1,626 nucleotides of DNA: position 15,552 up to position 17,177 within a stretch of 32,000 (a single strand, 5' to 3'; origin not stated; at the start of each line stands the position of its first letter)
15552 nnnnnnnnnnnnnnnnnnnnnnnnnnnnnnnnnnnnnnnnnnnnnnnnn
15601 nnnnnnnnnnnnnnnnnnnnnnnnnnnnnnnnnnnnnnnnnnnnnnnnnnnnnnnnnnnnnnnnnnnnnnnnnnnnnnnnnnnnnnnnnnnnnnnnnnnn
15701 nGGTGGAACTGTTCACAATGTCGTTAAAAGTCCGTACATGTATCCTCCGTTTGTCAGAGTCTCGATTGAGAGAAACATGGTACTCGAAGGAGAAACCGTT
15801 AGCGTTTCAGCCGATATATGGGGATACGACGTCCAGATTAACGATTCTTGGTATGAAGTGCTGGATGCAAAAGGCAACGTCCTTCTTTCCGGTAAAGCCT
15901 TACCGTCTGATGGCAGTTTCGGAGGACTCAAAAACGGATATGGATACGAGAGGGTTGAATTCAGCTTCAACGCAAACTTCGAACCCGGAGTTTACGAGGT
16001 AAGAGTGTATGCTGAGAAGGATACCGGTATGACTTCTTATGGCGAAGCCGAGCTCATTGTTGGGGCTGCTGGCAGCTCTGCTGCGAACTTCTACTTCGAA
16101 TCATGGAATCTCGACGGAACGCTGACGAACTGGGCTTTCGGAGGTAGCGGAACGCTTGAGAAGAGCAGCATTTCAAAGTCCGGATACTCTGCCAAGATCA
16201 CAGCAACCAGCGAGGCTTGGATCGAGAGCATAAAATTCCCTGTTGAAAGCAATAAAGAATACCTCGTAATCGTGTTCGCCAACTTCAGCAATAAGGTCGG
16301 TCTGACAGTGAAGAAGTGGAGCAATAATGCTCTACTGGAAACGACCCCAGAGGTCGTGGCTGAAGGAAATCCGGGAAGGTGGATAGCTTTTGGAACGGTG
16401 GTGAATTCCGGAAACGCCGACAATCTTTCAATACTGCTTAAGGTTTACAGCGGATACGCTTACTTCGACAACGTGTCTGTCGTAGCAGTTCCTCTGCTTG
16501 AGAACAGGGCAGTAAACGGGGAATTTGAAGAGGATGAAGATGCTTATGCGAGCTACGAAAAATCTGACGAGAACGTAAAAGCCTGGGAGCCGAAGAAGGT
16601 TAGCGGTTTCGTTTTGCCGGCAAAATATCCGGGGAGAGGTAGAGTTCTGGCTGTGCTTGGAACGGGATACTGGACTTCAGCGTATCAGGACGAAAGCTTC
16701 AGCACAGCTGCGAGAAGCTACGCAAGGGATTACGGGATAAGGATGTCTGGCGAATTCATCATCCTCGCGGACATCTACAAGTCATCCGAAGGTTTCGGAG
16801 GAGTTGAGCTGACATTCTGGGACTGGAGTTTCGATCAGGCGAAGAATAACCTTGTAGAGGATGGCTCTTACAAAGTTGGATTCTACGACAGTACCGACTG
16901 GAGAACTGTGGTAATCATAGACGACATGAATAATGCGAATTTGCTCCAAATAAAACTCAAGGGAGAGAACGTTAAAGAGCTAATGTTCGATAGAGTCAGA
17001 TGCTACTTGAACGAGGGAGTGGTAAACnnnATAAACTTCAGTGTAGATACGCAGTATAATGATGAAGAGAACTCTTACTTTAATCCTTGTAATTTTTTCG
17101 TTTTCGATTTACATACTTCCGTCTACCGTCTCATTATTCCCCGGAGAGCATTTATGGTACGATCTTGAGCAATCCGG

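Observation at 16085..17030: Tandem CBM4_9-like jelly-roll domains at the distal C-termini of giant cytochromes 2 and 3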

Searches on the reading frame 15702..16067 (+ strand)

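Call 63: search_protein_families(library=pfam, proteins=[window:15702-16067:+], max_evalue=10)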
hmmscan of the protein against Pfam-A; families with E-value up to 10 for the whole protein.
window:15702-16067:+ (122 aa): 2 families
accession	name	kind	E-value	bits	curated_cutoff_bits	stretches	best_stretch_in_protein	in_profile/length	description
PF13464.11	RodZ_C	-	0.16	12.4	23.9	1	48-64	7-23/72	RodZ C-terminal domain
PF14524.12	Wzt_C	-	0.16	12.4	30.4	1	72-108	74-109/143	Wzt C-terminal domain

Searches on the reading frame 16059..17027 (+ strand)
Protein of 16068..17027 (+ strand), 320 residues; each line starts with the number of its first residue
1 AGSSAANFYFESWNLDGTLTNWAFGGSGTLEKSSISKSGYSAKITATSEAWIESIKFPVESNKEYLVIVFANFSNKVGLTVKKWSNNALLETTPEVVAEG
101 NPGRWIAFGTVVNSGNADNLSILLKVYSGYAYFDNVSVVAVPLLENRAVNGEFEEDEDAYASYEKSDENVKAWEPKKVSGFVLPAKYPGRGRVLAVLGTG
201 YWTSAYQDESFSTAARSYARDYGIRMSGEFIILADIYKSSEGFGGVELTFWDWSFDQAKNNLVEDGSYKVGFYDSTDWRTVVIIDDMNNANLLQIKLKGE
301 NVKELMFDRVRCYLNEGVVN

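Call 10: find_homologous_proteins(query=window:16068-17027:+, max_evalue=0.001)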
Query window:16068-17027:+: 2556 candidates shared short words with the query, none scored E <= 0.001.

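Call 21: search_protein_representatives(alignment_id=A1)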
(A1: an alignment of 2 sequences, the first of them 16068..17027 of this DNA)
Query: 2 sequences, 354 profile positions. Proteins with E-value up to 0.001 (for the whole library): 25; up to 1e-10: 5; up to 1e-30: 4. The best 25 are listed.
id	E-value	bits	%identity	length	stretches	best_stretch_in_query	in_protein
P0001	9.9e-160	547.8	-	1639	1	1-354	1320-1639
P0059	9.6e-141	485.3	-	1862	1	1-347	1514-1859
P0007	2.2e-38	148.6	-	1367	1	4-347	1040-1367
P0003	1.6e-37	145.8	-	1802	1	4-347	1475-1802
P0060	2.6e-14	69.5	-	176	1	189-347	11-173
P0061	4.0e-10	55.7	-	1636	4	10-148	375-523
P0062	3.4e-08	49.3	-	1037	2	5-150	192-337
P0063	3.9e-08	49.1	-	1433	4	28-154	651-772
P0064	1.6e-06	43.8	-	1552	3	5-147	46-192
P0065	1.6e-06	43.8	-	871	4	46-153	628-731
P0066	2.8e-06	43.0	-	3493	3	48-165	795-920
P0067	4.8e-06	42.2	-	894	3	7-164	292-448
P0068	1.3e-05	40.8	-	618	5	188-231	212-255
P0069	1.4e-05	40.7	-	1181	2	4-168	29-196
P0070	1.6e-05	40.5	-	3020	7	96-167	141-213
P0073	9.1e-05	38.0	-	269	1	9-155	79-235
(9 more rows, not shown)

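Call 23: search_protein_families(library=pfam, proteins=[P0060, P0061, P0062, P0063, P0064, P0065, P0067, P0069, P0073], max_evalue=0.01)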
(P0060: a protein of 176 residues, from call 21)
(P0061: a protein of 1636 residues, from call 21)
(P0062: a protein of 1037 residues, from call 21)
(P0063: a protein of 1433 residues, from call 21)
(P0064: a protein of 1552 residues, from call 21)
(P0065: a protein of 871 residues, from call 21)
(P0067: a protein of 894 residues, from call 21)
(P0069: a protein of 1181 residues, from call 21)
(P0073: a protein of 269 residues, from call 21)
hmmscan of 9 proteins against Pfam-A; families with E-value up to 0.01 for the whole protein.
P0060 (176 aa): 0 families

P0061 (1636 aa): 4 families
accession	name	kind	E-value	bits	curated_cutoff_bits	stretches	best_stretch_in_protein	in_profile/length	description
PF02018.23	CBM_4_9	-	3e-34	118.8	25.9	3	370-508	4-132/136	Carbohydrate binding domain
PF07532.17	Big_4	-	4.5e-23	81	22.1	2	1535-1580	12-56/59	Bacterial Ig-like domain (group 4)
PF24684.1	Vgb_lyase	-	0.00055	19.3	50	0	754-857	7-108/290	Virginiamycin B lyase family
PF23414.1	Beta-prop_EML_2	-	0.0023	17.8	90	0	738-836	61-158/266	Echinoderm microtubule-associated protein second beta-propeller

P0062 (1037 aa): 2 families
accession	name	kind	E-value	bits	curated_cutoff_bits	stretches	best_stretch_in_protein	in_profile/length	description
PF04862.18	DUF642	-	1.9e-07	31.5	27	1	55-120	45-106/157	Protein of unknown function (DUF642)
PF02018.23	CBM_4_9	-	3.6e-06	27.8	25.9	1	224-276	27-85/136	Carbohydrate binding domain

P0063 (1433 aa): 9 families
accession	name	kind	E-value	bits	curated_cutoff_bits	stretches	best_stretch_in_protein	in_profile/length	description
PF02018.23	CBM_4_9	-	1.3e-31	110.3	25.9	4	771-888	5-130/136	Carbohydrate binding domain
PF13946.11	DUF4214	-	6e-14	52.3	23.2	2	1072-1116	18-64/72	Domain of unknown function (DUF4214)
PF07198.17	DUF1410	-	1.3e-09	38.8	25.5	0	805-830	25-49/61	Protein of unknown function (DUF1410)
PF21466.3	GH101_dom-5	-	1.5e-08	35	27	1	637-753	4-118/145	Endo-alpha-N-acetylgalactosaminidase, domain 5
PF00041.27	fn3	-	4.8e-05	23.9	25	0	411-431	52-72/84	Fibronectin type III domain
PF22637.2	CBM_4_9_1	-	9.2e-05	23.2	27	0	678-764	59-147/148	BppA domain 1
PF10179.15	NDNF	-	0.00033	21.1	27.3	0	796-844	71-119/127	Neuron-derived neurotrophic factor, first Fn(III) domain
PF16656.11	Pur_ac_phosph_N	-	0.00083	20.3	30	0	509-563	29-81/93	Purple acid Phosphatase, N-terminal domain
PF20244.3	DUF6599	-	0.0046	17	27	0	701-752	72-123/186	Family of unknown function (DUF6599)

P0064 (1552 aa): 4 families
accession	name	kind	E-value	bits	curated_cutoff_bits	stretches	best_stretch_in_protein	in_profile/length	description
PF00395.25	SLH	-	1.1e-36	124.9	20.8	3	1373-1414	1-43/44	S-layer homology domain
PF13205.12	Big_5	-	6.2e-15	56.2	23.6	1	1143-1242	4-105/105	Bacterial Ig-like domain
PF00041.27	fn3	-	7.9e-09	36.1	25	1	1252-1331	2-82/84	Fibronectin type III domain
PF02018.23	CBM_4_9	-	1.6e-06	28.9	25.9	0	201-331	6-131/136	Carbohydrate binding domain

P0065 (871 aa): 10 families
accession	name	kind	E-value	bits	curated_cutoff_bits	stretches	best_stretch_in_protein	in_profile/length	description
PF02018.23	CBM_4_9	-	3.9e-39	134.6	25.9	5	595-709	5-128/136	Carbohydrate binding domain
PF13517.12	FG-GAP_3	-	1.4e-29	102.9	26.9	4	39-98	1-61/61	FG-GAP-like repeat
PF01839.29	FG-GAP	-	8.7e-21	73.8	22.1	3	81-109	3-37/37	FG-GAP repeat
PF21466.3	GH101_dom-5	-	1.5e-12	48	27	0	183-266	2-83/145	Endo-alpha-N-acetylgalactosaminidase, domain 5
PF16656.11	Pur_ac_phosph_N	-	2.5e-10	41.2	30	0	757-798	55-85/93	Purple acid Phosphatase, N-terminal domain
PF00041.27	fn3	-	3.1e-10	40.5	25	0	777-799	52-74/84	Fibronectin type III domain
PF10179.15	NDNF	-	1.5e-07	32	27.3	0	762-805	77-120/127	Neuron-derived neurotrophic factor, first Fn(III) domain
PF16874.11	Glyco_hydro_36C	-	2.1e-05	25.3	27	0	506-532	34-57/77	Glycosyl hydrolase family 36 C-terminal domain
PF13483.12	Lactamase_B_3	-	3.2e-05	24.4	24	0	327-358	5-36/160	Beta-lactamase superfamily domain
PF07198.17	DUF1410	-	0.0038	18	25.5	0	764-790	24-49/61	Protein of unknown function (DUF1410)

P0067 (894 aa): 1 family
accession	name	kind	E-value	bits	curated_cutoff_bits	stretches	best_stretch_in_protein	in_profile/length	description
PF02018.23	CBM_4_9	-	1.1e-16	61.9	25.9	1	440-570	2-131/136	Carbohydrate binding domain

P0069 (1181 aa): 2 families
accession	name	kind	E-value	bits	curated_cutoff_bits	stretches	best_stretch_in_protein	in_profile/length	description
PF00395.25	SLH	-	2.2e-24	85.6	20.8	3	1129-1172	2-44/44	S-layer homology domain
PF02018.23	CBM_4_9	-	7.1e-24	85.2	25.9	3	28-151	2-119/136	Carbohydrate binding domain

P0073 (269 aa): 0 families

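Call 31: search_protein_families(library=pfam, alignment_id=A2, max_evalue=1)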
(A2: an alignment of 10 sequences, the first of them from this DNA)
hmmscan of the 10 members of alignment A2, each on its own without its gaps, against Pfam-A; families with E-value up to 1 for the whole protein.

A. member 1, seq(323 aa): 0 families

B. families by the number of members that match (of 10 scanned): 11 families
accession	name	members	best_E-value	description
PF02018.23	CBM_4_9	2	1e-05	Carbohydrate binding domain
PF13364.12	BetaGal_ABD2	1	0.00067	Beta-galactosidase second all-beta domain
PF25275.1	Golvesin_C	1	0.0015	Golvesin C-terminal domain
PF08329.16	ChitinaseA_N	1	0.0048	Chitinase A, N-terminal domain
PF21869.3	Dit-like_CBM2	1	0.016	Distal tail component, second carbohydrate binding domain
PF13399.11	LytR_C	1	0.039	LytR cell envelope-related transcriptional attenuator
PF12712.13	DUF3805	1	0.057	Domain of unknown function (DUF3805)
PF22122.2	InlK_D2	1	0.058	Internalin K domain D2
PF22512.1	Csa_translocation_dom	1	0.073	Colicin S4 translocation domain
PF20625.3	WW_USP8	1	0.21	USP8 WW domain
PF14344.12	DUF4397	1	0.48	Domain of unknown function (DUF4397)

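Call 32: search_solved_structures(query=A2, max_evalue=1, show_alignments=2)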
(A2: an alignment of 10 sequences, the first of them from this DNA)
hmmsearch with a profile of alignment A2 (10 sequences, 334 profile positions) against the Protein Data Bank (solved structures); distinct sequences matched with E-value up to 1: 1.
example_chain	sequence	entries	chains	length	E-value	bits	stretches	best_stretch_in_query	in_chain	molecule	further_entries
1n0l_B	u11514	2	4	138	0.055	15.6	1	14-92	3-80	mature Fimbrial protein PapE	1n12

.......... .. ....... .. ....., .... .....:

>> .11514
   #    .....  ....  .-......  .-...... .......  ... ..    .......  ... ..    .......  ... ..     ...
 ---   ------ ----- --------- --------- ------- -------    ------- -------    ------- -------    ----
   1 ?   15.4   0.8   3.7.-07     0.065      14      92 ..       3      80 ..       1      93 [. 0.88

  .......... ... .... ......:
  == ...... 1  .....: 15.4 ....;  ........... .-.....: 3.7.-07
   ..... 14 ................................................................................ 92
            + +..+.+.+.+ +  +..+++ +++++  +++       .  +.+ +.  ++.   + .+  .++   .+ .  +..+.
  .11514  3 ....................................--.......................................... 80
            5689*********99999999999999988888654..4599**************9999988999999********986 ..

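Call 43: find_related_loci(query=A2, collection=genome_contigs, flank=6000)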
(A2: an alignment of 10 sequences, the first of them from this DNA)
Query A2 (323 aa) in genome_contigs; peptide patterns used: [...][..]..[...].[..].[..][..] (x = any residue, [..] = any of these).
108 stretches matched a pattern; 1 encode a relative of the query (tblastn E <= 1e-3); 1 distinct loci.
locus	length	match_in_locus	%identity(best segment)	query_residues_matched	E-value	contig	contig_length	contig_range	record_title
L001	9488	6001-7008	35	1-316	4e-45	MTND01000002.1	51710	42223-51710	MAG: Archaeoglobi archaeon JdFR-42 JGI24020J35080_1000267, whole genome shotgun sequence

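Call 44: predict_structure(alignment_id=A2)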
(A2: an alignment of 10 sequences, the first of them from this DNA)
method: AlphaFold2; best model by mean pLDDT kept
length: 323 residues; sequences in the alignment: 10
mean_pLDDT: 81.2   pTM: 0.84
mean pLDDT of the five models: 81.2, 77.9, 71.4, 54.7, 46.7
residues with pLDDT >= 90: 158; 70-90: 105; 50-70: 25; < 50: 35
segments of 3 or more residues with pLDDT < 50: 1-9, 148-173
pLDDT, mean of each block of 10 residues (from residue 1): 37 73 90 89 89 94 92 95 96 97 93 95 96 92 65 39 29 62 74 80 87 69 79 90 95 84 75 95 93 89 94 78 56
secondary structure, 60 per line:
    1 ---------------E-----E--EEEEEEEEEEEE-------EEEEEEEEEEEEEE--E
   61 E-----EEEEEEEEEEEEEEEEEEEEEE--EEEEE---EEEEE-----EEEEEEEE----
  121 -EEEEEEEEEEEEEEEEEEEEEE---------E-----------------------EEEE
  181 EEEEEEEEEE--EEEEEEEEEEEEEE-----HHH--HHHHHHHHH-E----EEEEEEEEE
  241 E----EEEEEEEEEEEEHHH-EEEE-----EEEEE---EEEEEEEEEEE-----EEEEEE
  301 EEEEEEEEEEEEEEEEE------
elements in order: E25-36 E44-57 E67-88 E91-95 E99-103 E109-116 E122-143 E177-190 E193-206 H217-225 E232-241 E246-257 E262-265 E271-275 E279-289 E295-317

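Call 47: fold_search(model_id=the predicted structure, library=pdb)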
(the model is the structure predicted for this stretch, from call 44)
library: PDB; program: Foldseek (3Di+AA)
matches with E <= 10: 1552; with E <= 0.001: 151
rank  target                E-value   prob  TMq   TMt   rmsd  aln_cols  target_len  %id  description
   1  4xup_A                1.7e-09  1.00  0.31  0.31  20.5       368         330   12  Structure of the N-terminal CBM22-1-CBM22-2 tandem domain from Paenibacillus barcinonensis Xyn10C (released 2015-06-03)
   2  4xup_F                1.9e-09  1.00  0.33  0.33  22.6       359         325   11  Structure of the N-terminal CBM22-1-CBM22-2 tandem domain from Paenibacillus barcinonensis Xyn10C (released 2015-06-03)
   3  4xup_D                1.9e-09  1.00  0.32  0.32  22.1       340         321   12  Structure of the N-terminal CBM22-1-CBM22-2 tandem domain from Paenibacillus barcinonensis Xyn10C (released 2015-06-03)
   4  6qfk_A                2.8e-09  1.00  0.33  0.09  18.6       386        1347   11  EngBF DARPin Fusion 4b G10 (released 2019-11-06)
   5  6qfo                  4.0e-09  1.00  0.31  0.09  18.6       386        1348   12  EngBF DARPin Fusion 9b 3G124 (released 2019-11-06)
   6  6sh9_B                4.9e-09  1.00  0.33  0.09  18.6       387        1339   11  EngBF DARPin Fusion 4b D12 (released 2019-11-06)
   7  4w8j                  5.1e-09  1.00  0.31  0.11  26.0       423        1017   10  Structure of the full-length insecticidal protein Cry1Ac reveals intriguing details of toxin packaging into in vivo form (released 2014-09-17)
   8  8a1a_A                6.0e-09  1.00  0.32  0.09  18.7       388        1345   11  Structure of a leucinostatin derivative determined by host lattice display : L1F11V1 construct (released 2022-12-07)
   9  4xup_B                7.0e-09  1.00  0.31  0.31  22.3       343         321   12  Structure of the N-terminal CBM22-1-CBM22-2 tandem domain from Paenibacillus barcinonensis Xyn10C (released 2015-06-03)
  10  2zxq                  8.5e-09  1.00  0.34  0.11  18.3       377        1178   11  Crystal structure of endo-alpha-N-acetylgalactosaminidase from Bifidobacterium longum (EngBF) (released 2009-06-16)
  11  6qep                  9.9e-09  1.00  0.33  0.09  18.1       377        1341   11  EngBF DARPin Fusion 4b H14 (released 2019-11-06)
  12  8a19_A                1.0e-08  1.00  0.32  0.09  18.6       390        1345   11  Structure of a leucinostatin derivative determined by host lattice display : L1E4V1 construct (released 2022-12-07)
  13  6qev_B                1.1e-08  1.00  0.33  0.09  18.9       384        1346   11  EngBF DARPin Fusion 4b B6 (released 2019-11-06)
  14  5a58_A                2.0e-08  1.00  0.32  0.11  19.0       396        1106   10  The structure of GH101 D764N mutant from Streptococcus pneumoniae TIGR4 in complex with serinyl T-antigen (released 2015-09-02)
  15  5a57                  2.2e-08  1.00  0.32  0.11  18.5       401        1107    9  The structure of GH101 from Streptococcus pneumoniae TIGR4 in complex with PUGT (released 2015-09-02)
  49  8xmz_A                2.5e-05  1.00  0.32  0.71   3.6       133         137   15  Crystal structure of a novel porphyran-binding carbohydrate binding module (released 2024-01-17)
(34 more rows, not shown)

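Call 74: search_protein_families(library=ncbifam, proteins=[window:16068-17027:+], max_evalue=1)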
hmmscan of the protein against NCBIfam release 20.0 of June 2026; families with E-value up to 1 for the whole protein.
window:16068-17027:+ (320 aa): 0 families

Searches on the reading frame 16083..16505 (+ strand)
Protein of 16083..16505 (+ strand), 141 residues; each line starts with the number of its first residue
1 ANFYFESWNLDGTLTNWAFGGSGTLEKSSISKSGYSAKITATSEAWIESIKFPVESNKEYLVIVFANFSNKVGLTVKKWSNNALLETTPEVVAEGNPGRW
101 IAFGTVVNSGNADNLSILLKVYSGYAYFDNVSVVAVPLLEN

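Call 8: search_protein_families(library=pfam, proteins=[window:16083-16505:+], max_evalue=10)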
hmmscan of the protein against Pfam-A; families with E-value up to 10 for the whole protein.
seq(141 aa): 0 families

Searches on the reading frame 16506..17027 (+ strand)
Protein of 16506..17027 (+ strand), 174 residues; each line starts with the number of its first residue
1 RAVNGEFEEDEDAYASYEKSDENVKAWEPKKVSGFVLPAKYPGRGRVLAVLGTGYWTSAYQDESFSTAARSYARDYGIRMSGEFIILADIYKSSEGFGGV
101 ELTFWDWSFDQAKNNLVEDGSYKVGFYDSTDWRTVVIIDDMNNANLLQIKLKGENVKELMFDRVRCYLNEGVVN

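Call 8: search_protein_families(library=pfam, proteins=[window:16506-17027:+], max_evalue=10)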
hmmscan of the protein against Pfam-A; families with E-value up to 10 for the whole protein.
seq(174 aa): 0 families
